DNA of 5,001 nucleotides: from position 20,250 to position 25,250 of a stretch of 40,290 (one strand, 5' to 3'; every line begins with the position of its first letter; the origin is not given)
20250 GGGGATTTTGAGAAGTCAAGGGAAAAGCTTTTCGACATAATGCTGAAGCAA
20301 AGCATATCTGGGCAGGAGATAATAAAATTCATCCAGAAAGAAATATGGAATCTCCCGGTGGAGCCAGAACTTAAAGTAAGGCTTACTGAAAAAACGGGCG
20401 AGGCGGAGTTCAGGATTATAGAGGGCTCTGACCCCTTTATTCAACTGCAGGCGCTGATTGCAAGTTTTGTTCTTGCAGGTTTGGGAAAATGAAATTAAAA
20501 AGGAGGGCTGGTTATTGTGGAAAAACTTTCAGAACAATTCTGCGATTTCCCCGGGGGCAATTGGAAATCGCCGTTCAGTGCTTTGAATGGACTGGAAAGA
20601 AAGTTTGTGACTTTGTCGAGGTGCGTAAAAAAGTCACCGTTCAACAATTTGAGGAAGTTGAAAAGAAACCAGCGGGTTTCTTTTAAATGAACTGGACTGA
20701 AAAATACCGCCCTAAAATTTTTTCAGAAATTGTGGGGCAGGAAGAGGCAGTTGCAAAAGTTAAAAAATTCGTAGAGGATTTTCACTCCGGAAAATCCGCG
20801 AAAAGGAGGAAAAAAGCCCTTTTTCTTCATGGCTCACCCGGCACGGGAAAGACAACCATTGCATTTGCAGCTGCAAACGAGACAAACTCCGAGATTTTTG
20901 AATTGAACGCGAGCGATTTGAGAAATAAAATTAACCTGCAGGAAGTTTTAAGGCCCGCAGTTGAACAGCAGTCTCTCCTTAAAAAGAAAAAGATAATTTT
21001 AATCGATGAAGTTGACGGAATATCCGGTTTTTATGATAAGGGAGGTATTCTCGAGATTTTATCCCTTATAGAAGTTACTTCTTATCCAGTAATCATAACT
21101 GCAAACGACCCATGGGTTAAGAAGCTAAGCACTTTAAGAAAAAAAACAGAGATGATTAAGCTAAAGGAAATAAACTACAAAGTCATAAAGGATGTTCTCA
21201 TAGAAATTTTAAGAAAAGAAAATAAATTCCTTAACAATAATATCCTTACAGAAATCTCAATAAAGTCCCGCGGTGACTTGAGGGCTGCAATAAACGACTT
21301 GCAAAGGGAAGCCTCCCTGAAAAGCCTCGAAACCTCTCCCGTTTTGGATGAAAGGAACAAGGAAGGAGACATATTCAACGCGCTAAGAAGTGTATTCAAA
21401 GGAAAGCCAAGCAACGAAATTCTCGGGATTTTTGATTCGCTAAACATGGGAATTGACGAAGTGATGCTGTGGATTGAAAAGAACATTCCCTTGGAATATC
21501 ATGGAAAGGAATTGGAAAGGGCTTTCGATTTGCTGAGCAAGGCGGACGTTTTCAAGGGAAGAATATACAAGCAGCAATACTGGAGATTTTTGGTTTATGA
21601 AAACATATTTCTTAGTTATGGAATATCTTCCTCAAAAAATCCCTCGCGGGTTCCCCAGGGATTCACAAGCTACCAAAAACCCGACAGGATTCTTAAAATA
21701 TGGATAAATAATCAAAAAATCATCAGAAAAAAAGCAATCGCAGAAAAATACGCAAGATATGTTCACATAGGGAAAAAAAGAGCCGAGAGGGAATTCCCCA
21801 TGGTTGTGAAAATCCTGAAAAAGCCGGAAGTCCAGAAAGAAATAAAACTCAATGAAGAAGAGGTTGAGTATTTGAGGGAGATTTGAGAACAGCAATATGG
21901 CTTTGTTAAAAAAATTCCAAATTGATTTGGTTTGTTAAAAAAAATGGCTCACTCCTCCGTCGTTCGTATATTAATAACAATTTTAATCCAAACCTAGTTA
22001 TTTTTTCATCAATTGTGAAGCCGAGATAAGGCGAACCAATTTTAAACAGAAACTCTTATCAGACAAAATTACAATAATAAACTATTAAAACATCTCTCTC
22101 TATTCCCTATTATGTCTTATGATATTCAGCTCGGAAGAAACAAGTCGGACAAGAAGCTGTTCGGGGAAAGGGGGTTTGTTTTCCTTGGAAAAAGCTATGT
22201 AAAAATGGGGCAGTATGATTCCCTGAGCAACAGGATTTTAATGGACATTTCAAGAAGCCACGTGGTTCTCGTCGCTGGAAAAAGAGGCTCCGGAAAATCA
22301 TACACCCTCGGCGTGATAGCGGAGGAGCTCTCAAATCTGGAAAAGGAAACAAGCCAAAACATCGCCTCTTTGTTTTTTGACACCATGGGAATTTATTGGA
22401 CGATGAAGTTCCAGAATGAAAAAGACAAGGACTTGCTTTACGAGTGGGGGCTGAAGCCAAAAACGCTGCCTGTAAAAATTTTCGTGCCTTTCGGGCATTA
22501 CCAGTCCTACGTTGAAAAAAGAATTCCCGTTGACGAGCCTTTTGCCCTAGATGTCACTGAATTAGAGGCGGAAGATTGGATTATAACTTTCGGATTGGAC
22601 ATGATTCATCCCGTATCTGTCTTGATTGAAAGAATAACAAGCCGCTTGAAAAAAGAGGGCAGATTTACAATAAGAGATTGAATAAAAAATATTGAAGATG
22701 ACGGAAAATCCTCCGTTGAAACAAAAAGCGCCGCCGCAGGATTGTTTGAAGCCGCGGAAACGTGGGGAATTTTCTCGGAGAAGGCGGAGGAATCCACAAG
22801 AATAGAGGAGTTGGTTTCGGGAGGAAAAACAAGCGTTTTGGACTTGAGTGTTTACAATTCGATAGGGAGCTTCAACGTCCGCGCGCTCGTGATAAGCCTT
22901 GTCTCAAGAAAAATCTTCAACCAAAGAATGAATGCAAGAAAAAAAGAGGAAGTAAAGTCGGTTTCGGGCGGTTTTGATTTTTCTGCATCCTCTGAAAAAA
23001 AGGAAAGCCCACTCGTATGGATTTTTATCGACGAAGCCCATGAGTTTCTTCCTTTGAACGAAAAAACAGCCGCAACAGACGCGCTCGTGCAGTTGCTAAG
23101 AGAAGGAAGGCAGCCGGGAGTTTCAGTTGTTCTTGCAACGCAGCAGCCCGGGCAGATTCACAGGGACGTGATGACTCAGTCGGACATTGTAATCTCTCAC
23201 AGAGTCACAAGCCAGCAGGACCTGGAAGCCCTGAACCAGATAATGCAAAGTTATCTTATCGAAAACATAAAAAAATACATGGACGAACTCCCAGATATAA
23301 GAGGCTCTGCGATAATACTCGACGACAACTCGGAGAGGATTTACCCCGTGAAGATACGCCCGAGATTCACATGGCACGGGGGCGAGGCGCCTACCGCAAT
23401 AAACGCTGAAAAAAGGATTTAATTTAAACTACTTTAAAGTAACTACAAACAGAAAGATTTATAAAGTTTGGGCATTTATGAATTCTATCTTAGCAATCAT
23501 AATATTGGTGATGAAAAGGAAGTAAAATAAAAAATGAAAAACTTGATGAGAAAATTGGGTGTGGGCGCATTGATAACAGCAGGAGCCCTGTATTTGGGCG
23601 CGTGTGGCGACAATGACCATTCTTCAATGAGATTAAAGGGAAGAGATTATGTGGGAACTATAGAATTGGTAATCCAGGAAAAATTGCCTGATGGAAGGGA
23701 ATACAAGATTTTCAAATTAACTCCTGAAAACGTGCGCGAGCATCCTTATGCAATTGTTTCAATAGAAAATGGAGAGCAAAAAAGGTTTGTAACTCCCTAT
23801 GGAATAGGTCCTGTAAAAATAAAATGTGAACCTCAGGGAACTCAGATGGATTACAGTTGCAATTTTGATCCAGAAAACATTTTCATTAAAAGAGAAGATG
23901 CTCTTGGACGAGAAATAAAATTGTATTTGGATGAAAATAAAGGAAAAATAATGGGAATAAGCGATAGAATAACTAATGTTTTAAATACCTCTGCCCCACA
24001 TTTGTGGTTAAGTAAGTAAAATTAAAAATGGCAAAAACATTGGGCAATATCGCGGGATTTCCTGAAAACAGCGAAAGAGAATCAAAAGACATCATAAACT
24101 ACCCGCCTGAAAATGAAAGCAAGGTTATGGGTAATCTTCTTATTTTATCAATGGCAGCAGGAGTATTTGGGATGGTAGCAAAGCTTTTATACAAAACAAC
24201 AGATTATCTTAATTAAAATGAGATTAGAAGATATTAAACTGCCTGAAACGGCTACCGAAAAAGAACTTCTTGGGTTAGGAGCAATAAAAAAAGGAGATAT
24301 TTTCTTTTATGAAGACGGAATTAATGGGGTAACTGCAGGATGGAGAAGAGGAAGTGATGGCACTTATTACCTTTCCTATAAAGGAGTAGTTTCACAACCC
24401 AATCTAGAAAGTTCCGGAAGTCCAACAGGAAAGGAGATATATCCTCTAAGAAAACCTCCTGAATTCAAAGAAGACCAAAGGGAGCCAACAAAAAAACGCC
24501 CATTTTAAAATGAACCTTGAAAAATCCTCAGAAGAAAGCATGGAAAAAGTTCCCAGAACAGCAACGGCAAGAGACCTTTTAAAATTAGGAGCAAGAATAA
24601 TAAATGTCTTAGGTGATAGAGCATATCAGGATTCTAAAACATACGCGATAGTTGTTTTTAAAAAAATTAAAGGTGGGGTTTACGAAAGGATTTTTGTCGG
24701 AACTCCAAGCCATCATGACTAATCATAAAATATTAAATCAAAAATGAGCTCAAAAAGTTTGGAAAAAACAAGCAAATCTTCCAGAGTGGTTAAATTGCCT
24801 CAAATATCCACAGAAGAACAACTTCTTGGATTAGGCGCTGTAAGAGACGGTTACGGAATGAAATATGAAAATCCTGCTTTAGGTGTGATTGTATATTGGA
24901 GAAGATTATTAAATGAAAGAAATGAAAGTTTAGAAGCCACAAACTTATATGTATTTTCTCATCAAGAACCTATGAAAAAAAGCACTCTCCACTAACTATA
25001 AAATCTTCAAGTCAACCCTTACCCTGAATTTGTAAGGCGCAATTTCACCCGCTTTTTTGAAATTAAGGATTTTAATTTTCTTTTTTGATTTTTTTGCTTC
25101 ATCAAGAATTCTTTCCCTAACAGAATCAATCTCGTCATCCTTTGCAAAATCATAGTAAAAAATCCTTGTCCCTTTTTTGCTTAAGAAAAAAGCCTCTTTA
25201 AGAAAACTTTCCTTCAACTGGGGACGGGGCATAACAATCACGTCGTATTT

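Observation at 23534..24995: Tight five-gene operon of uncharacterised small proteins, including three tandem paralogs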

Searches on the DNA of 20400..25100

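Call 93: search_rna_families(source=window, start=20400, end=25100, threshold=evalue, max_evalue=1)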
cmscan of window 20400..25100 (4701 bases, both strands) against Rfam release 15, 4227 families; matches with E-value up to 1: 1.
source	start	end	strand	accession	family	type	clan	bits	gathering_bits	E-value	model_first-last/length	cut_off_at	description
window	23852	23942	+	RF01767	SAM-III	Cis-reg; riboswitch;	-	24.2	45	0.026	1-82/82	no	SAM-III riboswitch aptamer (SMK box)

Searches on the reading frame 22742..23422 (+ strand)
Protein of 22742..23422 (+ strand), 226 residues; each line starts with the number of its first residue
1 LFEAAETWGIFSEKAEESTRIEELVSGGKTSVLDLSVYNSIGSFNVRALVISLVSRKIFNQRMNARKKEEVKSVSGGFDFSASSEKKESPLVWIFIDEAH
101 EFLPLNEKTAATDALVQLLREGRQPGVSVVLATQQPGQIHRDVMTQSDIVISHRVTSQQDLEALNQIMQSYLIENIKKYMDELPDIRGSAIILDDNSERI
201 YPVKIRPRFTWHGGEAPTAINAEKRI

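Call 4: search_protein_families(library=pfam, proteins=[window:22742-23422:+], max_evalue=1)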
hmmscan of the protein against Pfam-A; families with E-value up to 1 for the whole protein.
window:22742-23422:+ (226 aa): 5 families
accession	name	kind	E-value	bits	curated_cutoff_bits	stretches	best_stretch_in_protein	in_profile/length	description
PF05707.18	Zot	-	4.9e-06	26.6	20.3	1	94-153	85-145/197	Zonular occludens toxin (Zot)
PF05872.18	HerA_C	-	3.4e-05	23.1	22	1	87-172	254-340/502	Helicase HerA-like C-terminal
PF00004.35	AAA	-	0.00014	22.8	21.2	1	67-151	39-127/131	ATPase family associated with various cellular activities (AAA)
PF13351.11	DUF4099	-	0.0054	17.4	22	1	6-37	12-43/82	Protein of unknown function (DUF4099)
PF10412.15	TrwB_AAD_bind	-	0.046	13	20.5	1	85-140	239-287/387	Type IV secretion-system coupling protein DNA-binding domain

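Call 12: search_protein_families(library=ncbifam, proteins=[window:22742-23422:+], max_evalue=1)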
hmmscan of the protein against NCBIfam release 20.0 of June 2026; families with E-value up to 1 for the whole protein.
window:22742-23422:+ (226 aa): 12 families
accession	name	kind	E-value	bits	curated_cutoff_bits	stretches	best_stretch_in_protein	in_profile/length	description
NF042944.1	HerA_antiphage_2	equivalog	1.2e-12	47.3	850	1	31-194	380-531/576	anti-phage-associated helicase HerA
NF040819.1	helicase_HerA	equivalog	1.7e-10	40.1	970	1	26-164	332-476/561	DNA double-strand break repair helicase HerA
NF042943.1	HerA_antiphage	equivalog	5e-09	35.3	800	1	94-192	437-536/566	anti-phage-associated helicase HerA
NF053655.1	CedD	equivalog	3.2e-07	29.4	600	1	86-205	415-525/527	DNA-translocating ATPase CedD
NF040937.1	HerA_Thermprot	equivalog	5.3e-07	28.4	800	1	81-160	341-419/487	DNA double-strand break repair helicase HerA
NF045975.1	VirB4_plasma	equivalog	2.3e-06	25.6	590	1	49-137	739-805/894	Mbov_0397 family ICE element conjugal transfer ATPase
TIGR03928.1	T7_EssCb_Firm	equivalog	5.2e-06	24.4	778.4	1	58-164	882-988/1296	type VII secretion protein EssC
NF033849.1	ser_rich_anae_1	subfamily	0.00031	18.2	650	1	87-184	1014-1122/1163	serine-rich protein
TIGR03924.1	T7SS_EccC_a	equivalog_domain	0.008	15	509.15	1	87-135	560-606/673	type VII secretion protein EccCa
NF003234.0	PRK04195.2-4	equivalog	0.01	14.8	529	1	34-182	55-195/497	replication factor C large subunit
TIGR03743.1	SXT_TraD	subfamily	0.02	13.4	366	1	83-135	479-523/636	conjugative transfer system coupling protein TraD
NF041214.1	plasmid_TraB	equivalog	0.027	13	800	1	85-159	341-413/639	plasmid transfer protein TraB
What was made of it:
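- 22112..23422 (+): HerA/FtsK-superfamily ATPase (436 codons). It is the conserved left boundary of the variable slot. In this window it is interrupted by an in-frame TGA at 22679-22681. NCBIfam HerA-type models match only partially, far below cut-offs (call 12).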

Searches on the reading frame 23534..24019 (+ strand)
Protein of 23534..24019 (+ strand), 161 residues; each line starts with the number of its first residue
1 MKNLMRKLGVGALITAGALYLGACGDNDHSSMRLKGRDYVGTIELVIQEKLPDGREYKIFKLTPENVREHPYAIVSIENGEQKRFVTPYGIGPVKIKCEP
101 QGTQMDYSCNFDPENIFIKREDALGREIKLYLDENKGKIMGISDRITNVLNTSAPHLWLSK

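Call 4: search_protein_families(library=pfam, proteins=[window:23534-24019:+], max_evalue=1)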
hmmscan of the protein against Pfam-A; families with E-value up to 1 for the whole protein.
window:23534-24019:+ (161 aa): 0 families

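Call 12: search_protein_families(library=ncbifam, proteins=[window:23534-24019:+], max_evalue=1)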
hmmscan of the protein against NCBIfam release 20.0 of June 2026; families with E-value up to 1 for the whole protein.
window:23534-24019:+ (161 aa): 0 families

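Call 19: find_homologous_proteins(query=window:23534-24016:+, max_evalue=0.01)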
Query window:23534-24016:+ (161 aa): 1 proteins with E <= 0.01 among 26 candidates.
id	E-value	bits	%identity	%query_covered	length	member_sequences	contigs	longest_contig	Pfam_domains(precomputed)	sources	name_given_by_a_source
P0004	4.6e-104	363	100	100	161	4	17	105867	-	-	-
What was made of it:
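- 23534..24019 (+): g1: 161-aa exported protein with a Sec-type signal peptide and a lipobox-like L-G-A-C (Cys24, 23603-23605). Only itself among 5.8 billion proteins (call 19).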

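Call 62: search_protein_families(library=padloc, proteins=[window:23534-24019:+], max_evalue=0.1)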
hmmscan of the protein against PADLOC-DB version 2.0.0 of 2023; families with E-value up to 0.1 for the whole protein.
window:23534-24019:+ (161 aa): 0 families

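Call 63: search_protein_families(library=phrogs, proteins=[window:23534-24019:+], max_evalue=0.1)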
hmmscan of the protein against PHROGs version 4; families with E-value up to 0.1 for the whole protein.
window:23534-24019:+ (161 aa): 0 families
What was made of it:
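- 23534..24019 (+): No family hit (calls 4, 12, 62, 63).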

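Call 70: predict_structure(protein=window:23534-24016:+)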
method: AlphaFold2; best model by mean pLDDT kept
length: 161 residues; sequences in the alignment: 1
mean_pLDDT: 32.5   pTM: 0.20
mean pLDDT of the five models: 32.5, 31.2, 30.4, 30.4, 30.4
residues with pLDDT >= 90: 0; 70-90: 0; 50-70: 1; < 50: 160
segments of 3 or more residues with pLDDT < 50: 1-5, 7-161
pLDDT, mean of each block of 10 residues (from residue 1): 42 36 27 26 32 34 39 33 30 35 35 33 31 33 29 26 30
secondary structure, 60 per line:
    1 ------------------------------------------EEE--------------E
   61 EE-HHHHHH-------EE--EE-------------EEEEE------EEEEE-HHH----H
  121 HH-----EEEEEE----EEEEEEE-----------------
elements in order: E43-45 E60-62 H64-69 E96-100 E107-111 E128-133 E138-144
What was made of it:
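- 23534..24019 (+): The single-sequence AF2 model was unusable (pLDDT 32, call 70).
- On Polymorphic toxin-immunity locus: The g1 structure could not be modelled (call 70), so a fold-level test of g1 is missing.
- Tried and rejected: Single-sequence AF2 of g1 gave pLDDT 32 and was not used (call 70).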

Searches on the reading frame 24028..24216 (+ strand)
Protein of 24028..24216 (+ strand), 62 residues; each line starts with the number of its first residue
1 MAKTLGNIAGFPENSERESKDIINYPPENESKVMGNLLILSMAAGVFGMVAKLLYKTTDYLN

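Call 4: search_protein_families(library=pfam, proteins=[window:24028-24216:+], max_evalue=1)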
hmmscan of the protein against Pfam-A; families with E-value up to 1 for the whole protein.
window:24028-24216:+ (62 aa): 0 families

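Call 12: search_protein_families(library=ncbifam, proteins=[window:24028-24216:+], max_evalue=1)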
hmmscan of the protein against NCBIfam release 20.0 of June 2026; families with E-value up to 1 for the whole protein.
window:24028-24216:+ (62 aa): 0 families

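Call 62: search_protein_families(library=padloc, proteins=[window:24028-24216:+], max_evalue=0.1)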
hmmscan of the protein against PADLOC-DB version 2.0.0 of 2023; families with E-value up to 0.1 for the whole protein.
window:24028-24216:+ (62 aa): 0 families

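Call 63: search_protein_families(library=phrogs, proteins=[window:24028-24216:+], max_evalue=0.1)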
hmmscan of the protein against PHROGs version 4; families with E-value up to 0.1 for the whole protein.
window:24028-24216:+ (62 aa): 0 families
